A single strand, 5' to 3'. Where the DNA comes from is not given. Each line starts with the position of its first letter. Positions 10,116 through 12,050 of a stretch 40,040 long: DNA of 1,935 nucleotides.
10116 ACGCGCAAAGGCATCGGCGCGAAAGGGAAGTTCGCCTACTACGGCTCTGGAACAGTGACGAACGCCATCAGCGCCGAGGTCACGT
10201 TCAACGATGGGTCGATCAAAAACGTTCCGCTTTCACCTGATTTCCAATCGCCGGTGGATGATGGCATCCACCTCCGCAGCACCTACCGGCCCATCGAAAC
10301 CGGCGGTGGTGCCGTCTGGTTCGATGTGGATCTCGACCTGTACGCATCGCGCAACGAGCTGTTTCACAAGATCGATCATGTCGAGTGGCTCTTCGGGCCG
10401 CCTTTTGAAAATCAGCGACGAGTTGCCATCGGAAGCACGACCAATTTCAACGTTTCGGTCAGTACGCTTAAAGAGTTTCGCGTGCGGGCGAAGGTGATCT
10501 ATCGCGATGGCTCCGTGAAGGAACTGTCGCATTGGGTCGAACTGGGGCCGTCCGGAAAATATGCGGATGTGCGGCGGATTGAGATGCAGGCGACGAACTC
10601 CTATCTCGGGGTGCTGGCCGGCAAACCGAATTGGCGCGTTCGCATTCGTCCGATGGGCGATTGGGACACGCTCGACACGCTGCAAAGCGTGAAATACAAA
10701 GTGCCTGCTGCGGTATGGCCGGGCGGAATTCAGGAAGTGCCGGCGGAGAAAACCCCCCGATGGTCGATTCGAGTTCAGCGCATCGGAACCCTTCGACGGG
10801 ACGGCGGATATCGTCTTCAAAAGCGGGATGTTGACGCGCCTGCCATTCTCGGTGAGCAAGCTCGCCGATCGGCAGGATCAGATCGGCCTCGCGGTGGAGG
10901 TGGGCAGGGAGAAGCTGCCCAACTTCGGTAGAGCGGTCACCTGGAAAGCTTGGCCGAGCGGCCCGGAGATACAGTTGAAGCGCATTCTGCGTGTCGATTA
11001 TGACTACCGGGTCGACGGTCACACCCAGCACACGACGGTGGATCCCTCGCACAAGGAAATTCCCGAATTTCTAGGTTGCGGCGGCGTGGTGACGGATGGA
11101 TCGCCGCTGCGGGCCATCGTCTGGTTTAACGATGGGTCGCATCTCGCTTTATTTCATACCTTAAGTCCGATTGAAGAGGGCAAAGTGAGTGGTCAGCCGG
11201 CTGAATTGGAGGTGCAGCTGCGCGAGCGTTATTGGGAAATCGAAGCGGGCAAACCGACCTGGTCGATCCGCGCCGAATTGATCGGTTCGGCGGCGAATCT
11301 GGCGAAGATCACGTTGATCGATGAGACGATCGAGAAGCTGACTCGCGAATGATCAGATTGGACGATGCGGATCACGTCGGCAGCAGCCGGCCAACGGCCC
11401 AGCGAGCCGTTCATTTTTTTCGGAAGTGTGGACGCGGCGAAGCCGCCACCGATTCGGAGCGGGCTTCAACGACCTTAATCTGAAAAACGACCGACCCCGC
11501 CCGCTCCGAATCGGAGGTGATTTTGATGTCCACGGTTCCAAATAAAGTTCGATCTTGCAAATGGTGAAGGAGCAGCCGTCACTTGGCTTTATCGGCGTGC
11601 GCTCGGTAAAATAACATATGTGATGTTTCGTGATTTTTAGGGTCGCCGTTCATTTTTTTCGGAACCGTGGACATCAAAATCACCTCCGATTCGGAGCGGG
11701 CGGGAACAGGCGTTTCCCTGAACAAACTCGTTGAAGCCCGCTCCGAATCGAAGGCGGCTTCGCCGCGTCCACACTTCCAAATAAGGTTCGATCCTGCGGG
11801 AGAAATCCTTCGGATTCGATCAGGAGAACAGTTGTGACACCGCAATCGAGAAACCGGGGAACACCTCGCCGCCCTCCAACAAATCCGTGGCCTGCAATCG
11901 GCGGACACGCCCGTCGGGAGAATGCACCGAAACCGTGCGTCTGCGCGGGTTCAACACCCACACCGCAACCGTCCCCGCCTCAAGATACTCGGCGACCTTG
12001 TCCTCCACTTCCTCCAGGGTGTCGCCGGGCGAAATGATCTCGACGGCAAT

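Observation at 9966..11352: Array of four to five tandem pYEATS-like beta-sandwich modules with no attached effector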

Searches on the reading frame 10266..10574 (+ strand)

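Call 9: search_protein_families(library=pfam, max_evalue=10, proteins=[window:10266-10574:+])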
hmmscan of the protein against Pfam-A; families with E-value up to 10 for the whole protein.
seq(103 aa): 2 families
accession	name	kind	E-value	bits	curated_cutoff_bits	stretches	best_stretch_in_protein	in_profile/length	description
PF20305.4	pYEATS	-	1.9e-09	37.7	26.9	1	19-90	1-71/73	prokaryotic YEATS domain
PF05351.17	GMP_PDE_delta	-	0.032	14.7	25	1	53-86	60-93/155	GMP-PDE, delta subunit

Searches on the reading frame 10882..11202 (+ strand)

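Call 9: search_protein_families(library=pfam, max_evalue=10, proteins=[window:10882-11202:+])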
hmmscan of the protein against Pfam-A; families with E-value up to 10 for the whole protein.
seq(107 aa): 1 family
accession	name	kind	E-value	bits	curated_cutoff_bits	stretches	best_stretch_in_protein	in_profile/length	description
PF18743.7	AHJR-like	-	0.15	12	26.1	1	29-65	7-41/123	REase_AHJR-like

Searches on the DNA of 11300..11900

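Call 79: search_rna_families(source=window, start=11300, end=11900, threshold=evalue, max_evalue=0.1)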
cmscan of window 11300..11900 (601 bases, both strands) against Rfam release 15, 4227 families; matches with E-value up to 0.1: 1.
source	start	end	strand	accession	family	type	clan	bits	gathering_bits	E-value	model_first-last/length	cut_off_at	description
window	11440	11523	-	RF03594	mir-3817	Gene; miRNA;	-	25.2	90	0.015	1-89/89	no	mir-3817 microRNA precursor family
